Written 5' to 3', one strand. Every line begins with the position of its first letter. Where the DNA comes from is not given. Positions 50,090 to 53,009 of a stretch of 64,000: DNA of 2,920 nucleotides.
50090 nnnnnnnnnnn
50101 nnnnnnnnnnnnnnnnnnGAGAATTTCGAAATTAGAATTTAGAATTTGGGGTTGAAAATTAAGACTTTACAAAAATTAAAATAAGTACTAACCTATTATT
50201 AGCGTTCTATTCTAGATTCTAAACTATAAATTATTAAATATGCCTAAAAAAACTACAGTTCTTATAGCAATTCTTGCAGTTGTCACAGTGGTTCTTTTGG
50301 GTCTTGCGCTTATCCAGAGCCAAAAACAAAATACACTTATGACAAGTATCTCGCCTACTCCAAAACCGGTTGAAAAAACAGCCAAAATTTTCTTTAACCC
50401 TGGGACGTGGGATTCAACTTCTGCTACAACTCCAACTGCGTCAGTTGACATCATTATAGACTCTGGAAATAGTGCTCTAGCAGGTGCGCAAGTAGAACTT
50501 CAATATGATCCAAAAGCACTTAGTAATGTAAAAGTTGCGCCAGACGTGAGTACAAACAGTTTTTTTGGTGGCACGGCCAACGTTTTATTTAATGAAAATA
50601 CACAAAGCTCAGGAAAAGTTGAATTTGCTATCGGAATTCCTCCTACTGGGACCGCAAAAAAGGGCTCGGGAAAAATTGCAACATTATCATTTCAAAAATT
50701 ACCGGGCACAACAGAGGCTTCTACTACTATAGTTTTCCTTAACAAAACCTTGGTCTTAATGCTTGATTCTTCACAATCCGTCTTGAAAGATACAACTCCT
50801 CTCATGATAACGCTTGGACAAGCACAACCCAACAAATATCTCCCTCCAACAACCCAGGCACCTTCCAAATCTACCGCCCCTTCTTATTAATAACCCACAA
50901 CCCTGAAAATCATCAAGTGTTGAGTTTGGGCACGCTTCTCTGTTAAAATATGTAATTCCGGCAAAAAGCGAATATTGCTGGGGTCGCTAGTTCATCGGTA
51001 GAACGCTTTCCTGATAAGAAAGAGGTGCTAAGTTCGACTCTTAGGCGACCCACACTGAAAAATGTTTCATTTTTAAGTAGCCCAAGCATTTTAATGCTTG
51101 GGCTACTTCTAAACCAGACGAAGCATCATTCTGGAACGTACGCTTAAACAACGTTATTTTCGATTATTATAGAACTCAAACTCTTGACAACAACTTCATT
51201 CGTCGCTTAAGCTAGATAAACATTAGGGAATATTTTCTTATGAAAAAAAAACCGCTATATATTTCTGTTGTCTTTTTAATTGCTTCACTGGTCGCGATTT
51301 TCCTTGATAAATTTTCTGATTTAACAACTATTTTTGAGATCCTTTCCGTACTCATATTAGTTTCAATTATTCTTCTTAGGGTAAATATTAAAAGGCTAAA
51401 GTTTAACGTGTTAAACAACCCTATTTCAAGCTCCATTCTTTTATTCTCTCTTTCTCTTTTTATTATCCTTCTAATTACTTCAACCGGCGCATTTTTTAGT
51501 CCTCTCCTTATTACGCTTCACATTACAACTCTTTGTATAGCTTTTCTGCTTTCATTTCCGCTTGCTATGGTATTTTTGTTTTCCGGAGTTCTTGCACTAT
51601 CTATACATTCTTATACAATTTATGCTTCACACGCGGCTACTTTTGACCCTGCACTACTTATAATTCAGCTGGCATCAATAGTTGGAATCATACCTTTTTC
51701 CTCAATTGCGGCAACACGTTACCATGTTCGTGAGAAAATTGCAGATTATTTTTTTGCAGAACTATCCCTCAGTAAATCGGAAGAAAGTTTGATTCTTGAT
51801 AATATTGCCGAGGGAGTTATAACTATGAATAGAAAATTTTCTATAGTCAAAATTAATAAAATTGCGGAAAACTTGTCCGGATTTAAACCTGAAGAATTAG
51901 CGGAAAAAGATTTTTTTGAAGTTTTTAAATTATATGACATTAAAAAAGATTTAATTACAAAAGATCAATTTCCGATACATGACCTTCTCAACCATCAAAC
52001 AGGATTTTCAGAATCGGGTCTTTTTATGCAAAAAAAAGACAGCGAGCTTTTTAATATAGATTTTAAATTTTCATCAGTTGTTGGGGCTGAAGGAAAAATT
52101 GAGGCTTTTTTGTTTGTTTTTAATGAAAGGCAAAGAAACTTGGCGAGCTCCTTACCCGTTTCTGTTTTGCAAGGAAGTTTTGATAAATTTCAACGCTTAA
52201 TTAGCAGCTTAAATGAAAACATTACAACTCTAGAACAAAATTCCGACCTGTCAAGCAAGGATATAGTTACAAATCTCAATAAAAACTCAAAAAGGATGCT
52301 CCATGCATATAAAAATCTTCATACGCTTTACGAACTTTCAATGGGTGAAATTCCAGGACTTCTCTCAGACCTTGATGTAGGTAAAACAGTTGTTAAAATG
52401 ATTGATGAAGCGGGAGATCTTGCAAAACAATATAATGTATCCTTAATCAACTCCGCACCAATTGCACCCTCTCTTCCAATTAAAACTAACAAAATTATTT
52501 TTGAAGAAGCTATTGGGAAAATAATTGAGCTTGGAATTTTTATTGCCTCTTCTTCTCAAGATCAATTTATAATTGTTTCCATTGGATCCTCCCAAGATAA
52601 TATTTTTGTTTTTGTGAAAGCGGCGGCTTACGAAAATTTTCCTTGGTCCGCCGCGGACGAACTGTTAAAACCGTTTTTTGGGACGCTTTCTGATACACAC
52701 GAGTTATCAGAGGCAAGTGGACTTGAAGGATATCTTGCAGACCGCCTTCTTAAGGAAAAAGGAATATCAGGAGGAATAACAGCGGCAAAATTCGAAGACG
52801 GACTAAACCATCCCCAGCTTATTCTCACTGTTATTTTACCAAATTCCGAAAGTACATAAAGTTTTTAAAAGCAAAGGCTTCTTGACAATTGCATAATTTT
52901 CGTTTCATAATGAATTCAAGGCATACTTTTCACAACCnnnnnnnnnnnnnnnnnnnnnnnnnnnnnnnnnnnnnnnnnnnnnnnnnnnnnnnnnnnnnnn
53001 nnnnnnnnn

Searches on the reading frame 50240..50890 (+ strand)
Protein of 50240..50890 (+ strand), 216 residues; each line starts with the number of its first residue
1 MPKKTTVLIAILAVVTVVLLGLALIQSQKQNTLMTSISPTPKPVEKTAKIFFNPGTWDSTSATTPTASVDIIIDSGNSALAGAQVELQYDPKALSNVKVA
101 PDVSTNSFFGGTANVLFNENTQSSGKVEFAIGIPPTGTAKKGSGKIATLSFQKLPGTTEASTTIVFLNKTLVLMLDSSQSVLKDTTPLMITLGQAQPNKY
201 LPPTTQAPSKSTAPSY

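Call 4: search_protein_families(library=pfam, proteins=[window:50240-50890:+], max_evalue=0.01)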
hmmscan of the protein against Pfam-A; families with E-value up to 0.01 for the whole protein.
window:50240-50890:+ (216 aa): 1 family
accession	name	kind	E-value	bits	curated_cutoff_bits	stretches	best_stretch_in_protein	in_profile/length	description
PF00963.24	Cohesin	-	5.8e-07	30.2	24.1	1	69-179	18-126/139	Cohesin domain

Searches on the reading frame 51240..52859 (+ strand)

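Call 4: search_protein_families(library=pfam, proteins=[window:51240-52859:+], max_evalue=0.01)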
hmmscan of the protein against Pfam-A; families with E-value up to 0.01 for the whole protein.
window:51240-52859:+ (539 aa): 2 families
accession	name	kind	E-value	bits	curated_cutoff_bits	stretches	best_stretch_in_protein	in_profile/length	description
PF13426.13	PAS_9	-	0.00012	22.8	27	1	191-294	2-98/103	PAS domain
PF00989.32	PAS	-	0.0006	20.2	22.6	1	184-294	5-110/113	PAS fold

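Call 18: search_protein_families(library=ncbifam, proteins=[window:51240-52859:+], max_evalue=0.1)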
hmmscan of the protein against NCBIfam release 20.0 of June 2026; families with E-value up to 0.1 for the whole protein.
window:51240-52859:+ (539 aa): 10 families
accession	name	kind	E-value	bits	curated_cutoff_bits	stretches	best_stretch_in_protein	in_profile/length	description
NF008468.0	PRK11360.1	equivalog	3.9e-07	28.8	646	1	172-234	260-326/616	two-component system sensor histidine kinase AtoS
TIGR00229.1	sensory_box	domain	0.00014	22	22.9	1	184-230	9-55/126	PAS domain S-box protein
NF041552.1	TF_PrdR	equivalog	0.00081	17.8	795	1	164-231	118-185/577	sigma-54 dependent transcriptional regulator PrdR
NF033092.0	HK_WalK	equivalog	0.0017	17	725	1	184-235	262-313/594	cell wall metabolism sensor histidine kinase WalK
NF033093.1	HK_VicK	exception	0.0054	15.4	680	1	183-241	97-157/448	cell wall metabolism sensor histidine kinase VicK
NF046044.1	PnpS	equivalog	0.0067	15.5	400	1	178-236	53-111/390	two-component system histidine kinase PnpS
TIGR02373.1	photo_yellow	equivalog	0.013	15.6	143.05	1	185-227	21-63/124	photoactive yellow protein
NF007298.0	PRK09776.1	equivalog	0.013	13.3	1135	1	184-295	559-668/1111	diguanylate cyclase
TIGR02966.1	phoR_proteo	equivalog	0.023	13.7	334.2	0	330-432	141-241/333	phosphate regulon sensor histidine kinase PhoR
NF045738.1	MPN121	equivalog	0.062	13.5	150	0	320-356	64-100/122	MPN121 family protein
